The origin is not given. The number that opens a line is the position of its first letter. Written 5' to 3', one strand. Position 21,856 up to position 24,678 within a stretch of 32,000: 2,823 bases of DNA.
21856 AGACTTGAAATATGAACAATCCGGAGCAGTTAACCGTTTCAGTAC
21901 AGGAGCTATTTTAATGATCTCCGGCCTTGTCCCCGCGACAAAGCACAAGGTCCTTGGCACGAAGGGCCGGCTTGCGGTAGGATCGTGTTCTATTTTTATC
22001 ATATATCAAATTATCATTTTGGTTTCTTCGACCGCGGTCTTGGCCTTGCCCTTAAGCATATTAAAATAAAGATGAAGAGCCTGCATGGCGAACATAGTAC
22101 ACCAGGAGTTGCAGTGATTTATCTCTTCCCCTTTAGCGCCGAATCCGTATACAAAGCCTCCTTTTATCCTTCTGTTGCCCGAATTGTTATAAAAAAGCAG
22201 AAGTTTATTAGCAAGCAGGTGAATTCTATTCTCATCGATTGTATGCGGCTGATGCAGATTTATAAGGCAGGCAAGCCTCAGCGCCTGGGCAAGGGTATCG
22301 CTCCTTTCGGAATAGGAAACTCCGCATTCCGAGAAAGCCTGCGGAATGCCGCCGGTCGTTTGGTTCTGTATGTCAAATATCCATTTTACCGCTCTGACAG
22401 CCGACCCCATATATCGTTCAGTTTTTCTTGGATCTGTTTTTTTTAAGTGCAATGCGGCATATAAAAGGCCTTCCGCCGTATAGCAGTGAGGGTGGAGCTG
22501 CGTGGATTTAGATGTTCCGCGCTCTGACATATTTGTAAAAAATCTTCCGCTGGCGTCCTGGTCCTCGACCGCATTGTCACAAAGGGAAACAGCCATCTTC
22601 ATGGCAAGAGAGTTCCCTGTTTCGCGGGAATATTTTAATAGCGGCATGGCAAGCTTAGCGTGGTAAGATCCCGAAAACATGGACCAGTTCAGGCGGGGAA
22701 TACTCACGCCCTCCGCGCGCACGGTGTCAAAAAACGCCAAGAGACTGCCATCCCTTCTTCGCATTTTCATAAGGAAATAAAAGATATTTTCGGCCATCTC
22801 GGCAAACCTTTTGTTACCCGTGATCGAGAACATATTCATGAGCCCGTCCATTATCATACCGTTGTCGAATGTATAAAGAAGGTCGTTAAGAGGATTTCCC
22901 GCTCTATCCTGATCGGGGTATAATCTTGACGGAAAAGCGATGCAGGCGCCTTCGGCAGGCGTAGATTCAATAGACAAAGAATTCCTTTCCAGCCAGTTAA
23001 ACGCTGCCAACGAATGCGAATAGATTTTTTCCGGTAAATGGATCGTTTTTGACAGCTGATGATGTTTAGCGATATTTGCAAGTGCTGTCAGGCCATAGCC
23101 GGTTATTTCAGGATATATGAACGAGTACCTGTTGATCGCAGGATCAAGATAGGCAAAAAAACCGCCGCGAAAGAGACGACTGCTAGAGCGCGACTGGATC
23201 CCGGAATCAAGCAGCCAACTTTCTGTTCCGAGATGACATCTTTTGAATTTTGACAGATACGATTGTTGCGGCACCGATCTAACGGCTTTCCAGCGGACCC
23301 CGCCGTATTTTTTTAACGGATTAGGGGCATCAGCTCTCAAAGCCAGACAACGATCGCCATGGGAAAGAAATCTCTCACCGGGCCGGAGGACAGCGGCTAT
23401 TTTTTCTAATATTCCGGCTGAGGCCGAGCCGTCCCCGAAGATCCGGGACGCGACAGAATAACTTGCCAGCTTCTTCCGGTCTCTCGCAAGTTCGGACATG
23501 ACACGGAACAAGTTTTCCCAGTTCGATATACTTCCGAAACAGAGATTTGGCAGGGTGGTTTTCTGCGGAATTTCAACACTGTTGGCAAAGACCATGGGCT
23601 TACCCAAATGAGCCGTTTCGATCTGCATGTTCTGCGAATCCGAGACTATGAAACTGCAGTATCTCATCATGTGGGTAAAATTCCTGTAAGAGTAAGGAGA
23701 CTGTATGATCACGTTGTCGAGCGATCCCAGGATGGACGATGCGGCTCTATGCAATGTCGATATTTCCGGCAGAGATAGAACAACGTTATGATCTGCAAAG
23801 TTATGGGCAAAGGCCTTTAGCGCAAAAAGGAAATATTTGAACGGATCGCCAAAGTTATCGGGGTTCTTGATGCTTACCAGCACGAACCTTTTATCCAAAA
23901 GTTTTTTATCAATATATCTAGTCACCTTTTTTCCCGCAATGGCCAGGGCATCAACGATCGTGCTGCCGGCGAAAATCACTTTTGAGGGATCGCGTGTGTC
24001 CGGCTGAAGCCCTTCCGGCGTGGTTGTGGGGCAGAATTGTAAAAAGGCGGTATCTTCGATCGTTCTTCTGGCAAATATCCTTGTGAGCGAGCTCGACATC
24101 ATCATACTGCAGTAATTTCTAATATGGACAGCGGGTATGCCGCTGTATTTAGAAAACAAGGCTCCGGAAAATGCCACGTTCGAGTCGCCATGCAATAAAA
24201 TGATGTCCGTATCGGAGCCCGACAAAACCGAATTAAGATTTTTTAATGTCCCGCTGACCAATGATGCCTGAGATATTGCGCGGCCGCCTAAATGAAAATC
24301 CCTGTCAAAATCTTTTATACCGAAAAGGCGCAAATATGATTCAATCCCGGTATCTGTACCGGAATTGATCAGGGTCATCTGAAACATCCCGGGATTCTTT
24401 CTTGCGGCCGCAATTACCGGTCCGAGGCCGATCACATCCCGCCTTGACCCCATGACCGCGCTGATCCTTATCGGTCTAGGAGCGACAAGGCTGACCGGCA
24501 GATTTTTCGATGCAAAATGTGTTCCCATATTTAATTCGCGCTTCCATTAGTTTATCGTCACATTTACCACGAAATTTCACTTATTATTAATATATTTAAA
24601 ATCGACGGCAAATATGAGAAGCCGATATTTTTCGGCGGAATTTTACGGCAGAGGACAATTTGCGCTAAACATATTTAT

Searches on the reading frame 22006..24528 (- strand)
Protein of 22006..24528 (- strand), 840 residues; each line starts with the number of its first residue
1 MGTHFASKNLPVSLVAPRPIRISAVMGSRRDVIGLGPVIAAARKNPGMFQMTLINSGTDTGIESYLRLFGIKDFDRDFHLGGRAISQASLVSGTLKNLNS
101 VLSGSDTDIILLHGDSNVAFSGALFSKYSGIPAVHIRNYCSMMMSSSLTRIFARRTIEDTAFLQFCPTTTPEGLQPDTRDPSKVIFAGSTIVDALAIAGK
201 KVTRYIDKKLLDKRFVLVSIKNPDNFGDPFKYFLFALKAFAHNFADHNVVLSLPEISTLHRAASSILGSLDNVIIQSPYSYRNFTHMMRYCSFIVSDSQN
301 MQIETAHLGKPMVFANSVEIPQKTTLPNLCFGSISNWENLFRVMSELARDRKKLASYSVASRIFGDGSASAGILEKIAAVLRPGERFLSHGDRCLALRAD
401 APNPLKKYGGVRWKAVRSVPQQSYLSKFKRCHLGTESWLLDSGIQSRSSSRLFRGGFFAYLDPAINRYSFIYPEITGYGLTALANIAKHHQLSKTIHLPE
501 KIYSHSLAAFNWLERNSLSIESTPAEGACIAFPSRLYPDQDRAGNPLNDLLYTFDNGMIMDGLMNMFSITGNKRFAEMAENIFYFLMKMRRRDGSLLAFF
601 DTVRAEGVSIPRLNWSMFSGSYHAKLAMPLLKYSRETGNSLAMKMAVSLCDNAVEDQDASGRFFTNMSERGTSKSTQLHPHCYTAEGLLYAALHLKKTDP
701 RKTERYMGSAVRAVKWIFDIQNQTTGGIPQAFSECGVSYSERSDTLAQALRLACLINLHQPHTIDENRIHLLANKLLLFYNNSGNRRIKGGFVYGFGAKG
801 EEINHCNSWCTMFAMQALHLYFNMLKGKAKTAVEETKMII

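Call 6: search_protein_families(library=pfam, proteins=[window:22006-24528:-], max_evalue=0.01)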
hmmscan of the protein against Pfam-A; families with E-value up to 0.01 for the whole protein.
window:22006-24528:- (840 aa): 1 family
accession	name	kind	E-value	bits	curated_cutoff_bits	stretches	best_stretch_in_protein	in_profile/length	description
PF02350.25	Epimerase_2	-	4e-34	118.4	30.6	1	48-377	8-346/347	UDP-N-acetylglucosamine 2-epimerase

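Call 40: search_protein_families(library=ncbifam, proteins=[window:22006-24528:-], max_evalue=0.01)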
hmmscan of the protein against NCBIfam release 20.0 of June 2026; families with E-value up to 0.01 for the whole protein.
window:22006-24528:- (840 aa): 2 families
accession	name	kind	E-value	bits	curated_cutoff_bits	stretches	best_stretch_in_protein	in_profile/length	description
TIGR00236.1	wecB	equivalog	4.6e-38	131.3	210.15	1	21-378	2-363/366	non-hydrolyzing UDP-N-acetylglucosamine 2-epimerase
TIGR03568.1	NeuC_NnaA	equivalog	0.0061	15.5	235.9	0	88-137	75-124/365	UDP-N-acetylglucosamine 2-epimerase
